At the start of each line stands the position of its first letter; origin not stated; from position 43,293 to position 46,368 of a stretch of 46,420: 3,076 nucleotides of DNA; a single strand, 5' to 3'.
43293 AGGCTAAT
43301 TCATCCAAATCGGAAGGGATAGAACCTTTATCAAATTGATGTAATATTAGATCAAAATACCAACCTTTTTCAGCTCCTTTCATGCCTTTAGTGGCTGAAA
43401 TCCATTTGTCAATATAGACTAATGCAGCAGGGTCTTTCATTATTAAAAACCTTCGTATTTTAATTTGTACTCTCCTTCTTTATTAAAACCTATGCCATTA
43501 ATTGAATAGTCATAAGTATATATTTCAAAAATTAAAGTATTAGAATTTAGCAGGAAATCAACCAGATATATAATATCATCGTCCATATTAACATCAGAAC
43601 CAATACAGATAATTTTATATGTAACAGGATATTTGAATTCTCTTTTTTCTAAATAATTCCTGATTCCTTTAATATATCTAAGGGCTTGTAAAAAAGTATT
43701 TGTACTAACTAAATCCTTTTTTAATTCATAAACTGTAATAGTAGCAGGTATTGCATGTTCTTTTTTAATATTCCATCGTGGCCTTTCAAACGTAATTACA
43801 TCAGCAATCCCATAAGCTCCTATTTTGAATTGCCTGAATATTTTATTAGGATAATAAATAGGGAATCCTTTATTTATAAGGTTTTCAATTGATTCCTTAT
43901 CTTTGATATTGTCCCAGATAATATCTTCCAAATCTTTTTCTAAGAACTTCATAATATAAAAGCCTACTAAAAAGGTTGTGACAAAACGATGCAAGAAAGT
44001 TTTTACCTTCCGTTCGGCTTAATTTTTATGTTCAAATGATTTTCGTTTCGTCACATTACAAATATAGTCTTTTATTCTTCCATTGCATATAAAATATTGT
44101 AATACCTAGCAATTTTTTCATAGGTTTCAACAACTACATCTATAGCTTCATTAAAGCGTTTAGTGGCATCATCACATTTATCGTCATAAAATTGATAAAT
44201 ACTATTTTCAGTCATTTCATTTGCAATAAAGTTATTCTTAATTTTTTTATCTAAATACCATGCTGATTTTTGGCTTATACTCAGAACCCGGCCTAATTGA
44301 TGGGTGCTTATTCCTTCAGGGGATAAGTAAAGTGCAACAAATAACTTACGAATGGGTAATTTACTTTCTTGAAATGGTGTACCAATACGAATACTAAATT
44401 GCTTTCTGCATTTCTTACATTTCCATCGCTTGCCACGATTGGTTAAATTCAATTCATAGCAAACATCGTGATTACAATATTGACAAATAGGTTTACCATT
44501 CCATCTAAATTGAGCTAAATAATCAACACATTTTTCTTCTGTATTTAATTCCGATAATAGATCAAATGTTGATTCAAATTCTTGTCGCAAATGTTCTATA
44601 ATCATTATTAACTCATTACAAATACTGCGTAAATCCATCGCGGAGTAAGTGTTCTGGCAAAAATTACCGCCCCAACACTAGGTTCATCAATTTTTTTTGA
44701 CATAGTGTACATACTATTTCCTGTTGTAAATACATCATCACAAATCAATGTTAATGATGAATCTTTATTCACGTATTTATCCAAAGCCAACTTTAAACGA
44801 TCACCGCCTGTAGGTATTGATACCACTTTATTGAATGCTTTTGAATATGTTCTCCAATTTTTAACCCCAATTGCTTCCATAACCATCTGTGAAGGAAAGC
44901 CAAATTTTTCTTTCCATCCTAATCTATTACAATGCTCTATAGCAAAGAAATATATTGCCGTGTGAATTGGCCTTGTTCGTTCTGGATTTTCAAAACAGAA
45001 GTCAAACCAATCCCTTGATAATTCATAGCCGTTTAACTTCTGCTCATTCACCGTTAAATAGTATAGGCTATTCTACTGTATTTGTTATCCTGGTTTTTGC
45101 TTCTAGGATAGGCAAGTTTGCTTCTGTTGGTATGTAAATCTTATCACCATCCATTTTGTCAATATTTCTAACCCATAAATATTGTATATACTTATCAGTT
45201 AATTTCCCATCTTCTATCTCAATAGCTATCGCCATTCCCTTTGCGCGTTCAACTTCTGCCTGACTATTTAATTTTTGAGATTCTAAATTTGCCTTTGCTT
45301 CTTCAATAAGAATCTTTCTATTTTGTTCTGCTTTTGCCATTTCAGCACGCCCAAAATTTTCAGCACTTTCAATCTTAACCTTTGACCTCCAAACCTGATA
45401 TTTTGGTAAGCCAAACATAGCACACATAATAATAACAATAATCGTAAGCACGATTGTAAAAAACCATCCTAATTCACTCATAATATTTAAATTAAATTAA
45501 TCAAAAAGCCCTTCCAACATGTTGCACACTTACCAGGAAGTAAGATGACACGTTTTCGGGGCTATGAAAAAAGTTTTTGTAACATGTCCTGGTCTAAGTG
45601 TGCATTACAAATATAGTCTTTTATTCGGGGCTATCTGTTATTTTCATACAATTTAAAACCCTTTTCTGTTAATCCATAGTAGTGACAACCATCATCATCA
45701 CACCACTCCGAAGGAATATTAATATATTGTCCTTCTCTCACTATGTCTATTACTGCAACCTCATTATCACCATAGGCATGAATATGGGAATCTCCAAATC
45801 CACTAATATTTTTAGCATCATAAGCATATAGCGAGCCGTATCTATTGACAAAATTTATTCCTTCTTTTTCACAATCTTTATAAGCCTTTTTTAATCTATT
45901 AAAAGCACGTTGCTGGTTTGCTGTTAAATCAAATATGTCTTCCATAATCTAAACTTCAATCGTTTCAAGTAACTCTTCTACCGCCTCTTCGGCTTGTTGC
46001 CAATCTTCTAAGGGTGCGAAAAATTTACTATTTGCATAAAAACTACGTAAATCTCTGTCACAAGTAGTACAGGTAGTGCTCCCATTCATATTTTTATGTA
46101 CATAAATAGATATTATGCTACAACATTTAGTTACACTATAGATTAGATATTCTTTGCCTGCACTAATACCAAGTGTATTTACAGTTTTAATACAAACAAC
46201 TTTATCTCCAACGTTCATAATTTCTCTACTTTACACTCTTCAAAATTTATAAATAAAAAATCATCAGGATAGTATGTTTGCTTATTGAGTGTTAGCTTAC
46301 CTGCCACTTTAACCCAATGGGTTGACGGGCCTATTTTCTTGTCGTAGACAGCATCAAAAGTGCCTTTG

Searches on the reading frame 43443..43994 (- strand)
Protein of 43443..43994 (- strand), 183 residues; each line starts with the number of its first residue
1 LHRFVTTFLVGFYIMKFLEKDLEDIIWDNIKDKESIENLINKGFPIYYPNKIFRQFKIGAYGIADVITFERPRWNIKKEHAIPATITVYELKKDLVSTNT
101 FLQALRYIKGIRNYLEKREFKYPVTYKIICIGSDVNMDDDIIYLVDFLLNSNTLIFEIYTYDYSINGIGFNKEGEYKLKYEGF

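Call 60: search_protein_families(library=pfam, proteins=[window:43443-43994:-], max_evalue=0.5)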
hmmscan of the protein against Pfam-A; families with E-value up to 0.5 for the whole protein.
window:43443-43994:- (183 aa): 1 family
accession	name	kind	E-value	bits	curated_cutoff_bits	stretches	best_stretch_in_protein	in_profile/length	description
PF04894.17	Nre_N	-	0.25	11.6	25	1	19-64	155-198/270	Archaeal Nre, N-terminal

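Call 88: search_solved_structures(query=window:43443-43994:-, max_evalue=1)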
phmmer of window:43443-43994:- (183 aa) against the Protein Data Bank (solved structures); distinct sequences matched with E-value up to 1: 1.
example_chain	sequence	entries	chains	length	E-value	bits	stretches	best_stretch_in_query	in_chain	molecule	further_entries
2lcq_A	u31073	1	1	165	0.58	13.3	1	79-133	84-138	Putative toxin VapC6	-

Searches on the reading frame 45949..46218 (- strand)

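Call 60: search_protein_families(library=pfam, proteins=[window:45949-46218:-], max_evalue=0.5)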
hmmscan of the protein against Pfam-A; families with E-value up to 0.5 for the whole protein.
window:45949-46218:- (89 aa): 1 family
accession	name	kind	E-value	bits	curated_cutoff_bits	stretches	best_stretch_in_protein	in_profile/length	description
PF05379.17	Peptidase_C23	-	0.11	13.1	25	1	18-48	36-66/88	Carlavirus endopeptidase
